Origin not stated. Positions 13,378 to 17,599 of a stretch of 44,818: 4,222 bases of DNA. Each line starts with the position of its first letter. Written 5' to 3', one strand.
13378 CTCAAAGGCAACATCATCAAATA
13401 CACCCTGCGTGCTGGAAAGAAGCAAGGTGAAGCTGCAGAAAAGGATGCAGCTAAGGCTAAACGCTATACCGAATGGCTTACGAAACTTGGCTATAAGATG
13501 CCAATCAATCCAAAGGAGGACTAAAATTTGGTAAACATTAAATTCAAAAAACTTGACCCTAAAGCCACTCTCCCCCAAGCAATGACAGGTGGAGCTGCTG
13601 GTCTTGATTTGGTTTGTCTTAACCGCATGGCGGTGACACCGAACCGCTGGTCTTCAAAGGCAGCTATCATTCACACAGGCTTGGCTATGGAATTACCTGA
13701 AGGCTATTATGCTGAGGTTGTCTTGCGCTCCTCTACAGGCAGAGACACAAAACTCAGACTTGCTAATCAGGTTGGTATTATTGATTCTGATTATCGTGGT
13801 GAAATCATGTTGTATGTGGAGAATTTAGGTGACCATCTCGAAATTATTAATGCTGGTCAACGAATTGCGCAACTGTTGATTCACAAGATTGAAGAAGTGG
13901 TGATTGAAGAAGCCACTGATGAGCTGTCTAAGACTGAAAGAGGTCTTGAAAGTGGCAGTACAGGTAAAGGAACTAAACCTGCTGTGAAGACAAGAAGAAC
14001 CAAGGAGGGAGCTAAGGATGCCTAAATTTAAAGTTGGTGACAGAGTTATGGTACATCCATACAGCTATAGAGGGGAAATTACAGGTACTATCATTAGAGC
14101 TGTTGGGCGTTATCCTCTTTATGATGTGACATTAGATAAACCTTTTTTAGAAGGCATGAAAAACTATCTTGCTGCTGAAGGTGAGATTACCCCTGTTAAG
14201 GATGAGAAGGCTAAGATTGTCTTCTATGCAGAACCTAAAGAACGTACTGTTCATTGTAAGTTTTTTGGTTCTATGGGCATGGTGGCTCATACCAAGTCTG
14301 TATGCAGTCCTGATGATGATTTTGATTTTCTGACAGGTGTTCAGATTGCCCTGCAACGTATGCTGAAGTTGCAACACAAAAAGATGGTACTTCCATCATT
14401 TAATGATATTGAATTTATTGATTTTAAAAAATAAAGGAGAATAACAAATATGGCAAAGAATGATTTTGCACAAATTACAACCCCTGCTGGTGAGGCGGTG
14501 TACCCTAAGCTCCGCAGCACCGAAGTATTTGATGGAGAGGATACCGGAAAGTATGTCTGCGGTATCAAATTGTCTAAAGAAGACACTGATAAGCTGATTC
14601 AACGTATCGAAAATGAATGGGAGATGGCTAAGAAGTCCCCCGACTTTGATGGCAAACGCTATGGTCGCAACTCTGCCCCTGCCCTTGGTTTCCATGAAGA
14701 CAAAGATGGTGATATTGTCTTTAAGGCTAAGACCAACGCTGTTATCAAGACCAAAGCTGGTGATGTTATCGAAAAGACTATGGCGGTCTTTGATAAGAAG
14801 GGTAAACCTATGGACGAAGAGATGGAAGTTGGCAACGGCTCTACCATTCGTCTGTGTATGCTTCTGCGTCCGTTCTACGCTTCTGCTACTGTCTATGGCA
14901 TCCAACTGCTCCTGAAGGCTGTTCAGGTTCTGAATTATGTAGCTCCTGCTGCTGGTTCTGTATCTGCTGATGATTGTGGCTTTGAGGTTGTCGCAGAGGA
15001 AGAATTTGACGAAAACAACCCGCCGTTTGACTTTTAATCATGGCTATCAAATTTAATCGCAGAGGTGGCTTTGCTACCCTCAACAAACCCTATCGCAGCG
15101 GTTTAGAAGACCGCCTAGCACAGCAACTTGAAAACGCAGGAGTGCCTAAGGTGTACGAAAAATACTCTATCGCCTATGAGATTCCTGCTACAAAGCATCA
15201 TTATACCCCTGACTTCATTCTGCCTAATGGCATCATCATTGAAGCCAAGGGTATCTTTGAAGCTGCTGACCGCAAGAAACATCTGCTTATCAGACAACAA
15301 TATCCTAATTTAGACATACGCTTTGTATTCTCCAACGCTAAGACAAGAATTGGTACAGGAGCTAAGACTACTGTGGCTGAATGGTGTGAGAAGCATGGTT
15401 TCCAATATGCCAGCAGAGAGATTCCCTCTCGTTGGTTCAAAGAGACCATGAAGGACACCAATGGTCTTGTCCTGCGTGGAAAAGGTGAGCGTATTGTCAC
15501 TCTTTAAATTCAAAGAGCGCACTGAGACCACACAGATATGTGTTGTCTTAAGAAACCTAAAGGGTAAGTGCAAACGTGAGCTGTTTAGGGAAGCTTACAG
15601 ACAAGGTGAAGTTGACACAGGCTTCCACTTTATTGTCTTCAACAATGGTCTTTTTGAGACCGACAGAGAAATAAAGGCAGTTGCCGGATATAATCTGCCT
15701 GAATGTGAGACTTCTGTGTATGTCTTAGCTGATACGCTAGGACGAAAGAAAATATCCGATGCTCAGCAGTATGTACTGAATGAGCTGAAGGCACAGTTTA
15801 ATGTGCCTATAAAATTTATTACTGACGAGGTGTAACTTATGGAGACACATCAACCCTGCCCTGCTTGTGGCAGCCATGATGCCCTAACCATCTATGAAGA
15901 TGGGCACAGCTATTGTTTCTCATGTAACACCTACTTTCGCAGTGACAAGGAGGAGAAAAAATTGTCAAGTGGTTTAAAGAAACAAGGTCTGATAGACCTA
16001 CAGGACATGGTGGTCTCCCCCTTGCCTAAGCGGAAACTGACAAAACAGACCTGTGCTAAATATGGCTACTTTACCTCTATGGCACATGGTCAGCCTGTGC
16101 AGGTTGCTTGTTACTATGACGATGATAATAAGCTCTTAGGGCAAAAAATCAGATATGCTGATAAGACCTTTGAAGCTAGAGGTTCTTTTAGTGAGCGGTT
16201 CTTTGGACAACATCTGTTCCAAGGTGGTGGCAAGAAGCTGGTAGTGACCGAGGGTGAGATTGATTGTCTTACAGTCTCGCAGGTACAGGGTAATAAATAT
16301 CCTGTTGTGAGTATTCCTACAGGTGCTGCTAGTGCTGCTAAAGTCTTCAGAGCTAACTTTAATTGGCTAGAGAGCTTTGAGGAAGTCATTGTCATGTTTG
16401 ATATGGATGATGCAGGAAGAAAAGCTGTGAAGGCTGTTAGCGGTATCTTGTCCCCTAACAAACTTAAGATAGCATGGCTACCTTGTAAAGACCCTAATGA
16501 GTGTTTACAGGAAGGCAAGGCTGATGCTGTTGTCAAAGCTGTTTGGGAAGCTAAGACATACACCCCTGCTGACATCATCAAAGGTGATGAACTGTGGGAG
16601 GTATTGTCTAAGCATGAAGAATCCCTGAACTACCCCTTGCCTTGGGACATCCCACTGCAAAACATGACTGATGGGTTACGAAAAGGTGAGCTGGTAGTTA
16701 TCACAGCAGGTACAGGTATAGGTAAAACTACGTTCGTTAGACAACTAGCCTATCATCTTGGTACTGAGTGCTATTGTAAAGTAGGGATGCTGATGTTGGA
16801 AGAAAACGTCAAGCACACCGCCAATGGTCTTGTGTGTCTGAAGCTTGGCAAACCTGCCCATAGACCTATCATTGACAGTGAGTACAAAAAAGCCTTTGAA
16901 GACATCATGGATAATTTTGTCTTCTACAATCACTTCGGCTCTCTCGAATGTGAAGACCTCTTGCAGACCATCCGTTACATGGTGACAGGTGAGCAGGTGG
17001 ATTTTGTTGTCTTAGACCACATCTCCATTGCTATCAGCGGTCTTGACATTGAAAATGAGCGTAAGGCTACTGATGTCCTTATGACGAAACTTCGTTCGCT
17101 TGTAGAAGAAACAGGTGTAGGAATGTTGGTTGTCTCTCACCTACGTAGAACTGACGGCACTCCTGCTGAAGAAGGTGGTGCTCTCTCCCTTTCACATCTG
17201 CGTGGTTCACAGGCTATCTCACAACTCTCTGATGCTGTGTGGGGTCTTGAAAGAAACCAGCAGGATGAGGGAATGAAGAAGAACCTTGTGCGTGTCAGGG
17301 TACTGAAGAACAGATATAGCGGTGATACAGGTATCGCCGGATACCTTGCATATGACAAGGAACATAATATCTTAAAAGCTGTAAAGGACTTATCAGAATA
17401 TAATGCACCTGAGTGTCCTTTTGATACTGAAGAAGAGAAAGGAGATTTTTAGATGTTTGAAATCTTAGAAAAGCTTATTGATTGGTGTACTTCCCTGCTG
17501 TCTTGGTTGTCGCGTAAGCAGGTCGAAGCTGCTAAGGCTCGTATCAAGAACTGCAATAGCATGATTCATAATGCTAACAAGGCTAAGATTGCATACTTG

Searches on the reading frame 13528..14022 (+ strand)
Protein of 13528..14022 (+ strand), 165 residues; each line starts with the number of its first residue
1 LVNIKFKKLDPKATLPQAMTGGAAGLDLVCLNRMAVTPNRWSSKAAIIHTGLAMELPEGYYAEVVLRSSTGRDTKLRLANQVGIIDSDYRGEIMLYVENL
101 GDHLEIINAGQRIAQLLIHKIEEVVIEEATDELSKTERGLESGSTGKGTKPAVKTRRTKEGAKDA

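Call 60: search_protein_families(library=phrogs, proteins=[window:13528-14022:+], max_evalue=0.001)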
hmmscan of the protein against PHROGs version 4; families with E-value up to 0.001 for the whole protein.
window:13528-14022:+ (165 aa): 2 families
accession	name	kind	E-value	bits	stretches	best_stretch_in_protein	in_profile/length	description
phrog_135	-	DNA, RNA and nucleotide metabolism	5.1e-44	152.5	1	4-161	147-305/463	dUTPase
phrog_1663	-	DNA, RNA and nucleotide metabolism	3.7e-08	33.8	1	55-124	129-197/303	dCTP deaminase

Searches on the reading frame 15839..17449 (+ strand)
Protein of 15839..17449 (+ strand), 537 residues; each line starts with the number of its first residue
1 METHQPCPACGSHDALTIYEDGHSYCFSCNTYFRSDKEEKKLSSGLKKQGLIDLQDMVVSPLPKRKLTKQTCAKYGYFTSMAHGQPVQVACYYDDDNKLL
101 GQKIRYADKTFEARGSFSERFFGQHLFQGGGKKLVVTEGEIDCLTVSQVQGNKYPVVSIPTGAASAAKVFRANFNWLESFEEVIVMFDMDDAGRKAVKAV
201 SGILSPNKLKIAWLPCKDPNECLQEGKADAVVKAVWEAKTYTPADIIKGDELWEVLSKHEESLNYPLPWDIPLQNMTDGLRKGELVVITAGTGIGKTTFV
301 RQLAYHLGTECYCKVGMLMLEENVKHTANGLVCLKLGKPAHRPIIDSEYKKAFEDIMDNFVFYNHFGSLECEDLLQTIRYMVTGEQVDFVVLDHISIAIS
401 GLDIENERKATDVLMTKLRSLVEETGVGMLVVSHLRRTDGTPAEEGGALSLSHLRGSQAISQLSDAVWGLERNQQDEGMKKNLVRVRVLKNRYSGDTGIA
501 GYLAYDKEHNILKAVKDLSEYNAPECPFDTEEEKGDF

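Call 60: search_protein_families(library=phrogs, proteins=[window:15839-17449:+], max_evalue=0.001)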
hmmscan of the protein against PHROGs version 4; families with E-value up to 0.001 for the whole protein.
window:15839-17449:+ (537 aa): 11 families
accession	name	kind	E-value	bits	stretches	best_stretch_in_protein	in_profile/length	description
phrog_239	-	DNA, RNA and nucleotide metabolism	6.1e-180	601.9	1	4-523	42-607/801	DNA primase/helicase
phrog_19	-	DNA, RNA and nucleotide metabolism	6.6e-31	108.8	1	251-518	317-583/621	DnaB-like replicative helicase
phrog_47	-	DNA, RNA and nucleotide metabolism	4.4e-17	62.9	1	93-235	187-334/947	DNA primase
phrog_243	-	DNA, RNA and nucleotide metabolism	8.3e-16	58.7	1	261-494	14-244/273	DnaB-like replicative helicase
phrog_849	-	DNA, RNA and nucleotide metabolism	3.2e-08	34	1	119-251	226-354/435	DNA primase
phrog_3123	-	unknown function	5e-08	33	1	372-481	443-547/583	-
phrog_906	-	DNA, RNA and nucleotide metabolism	1.2e-06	28.6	1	280-473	524-699/872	DNA polymerase/primase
phrog_5482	-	unknown function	0.0002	21.2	1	280-478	49-254/341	-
phrog_1284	-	unknown function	0.00026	21.4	1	354-495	96-245/306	-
phrog_510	-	DNA, RNA and nucleotide metabolism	0.00027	20.8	0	131-230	245-352/667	DNA primase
phrog_6444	-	DNA, RNA and nucleotide metabolism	0.00036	20.5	1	132-238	260-366/577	DNA primase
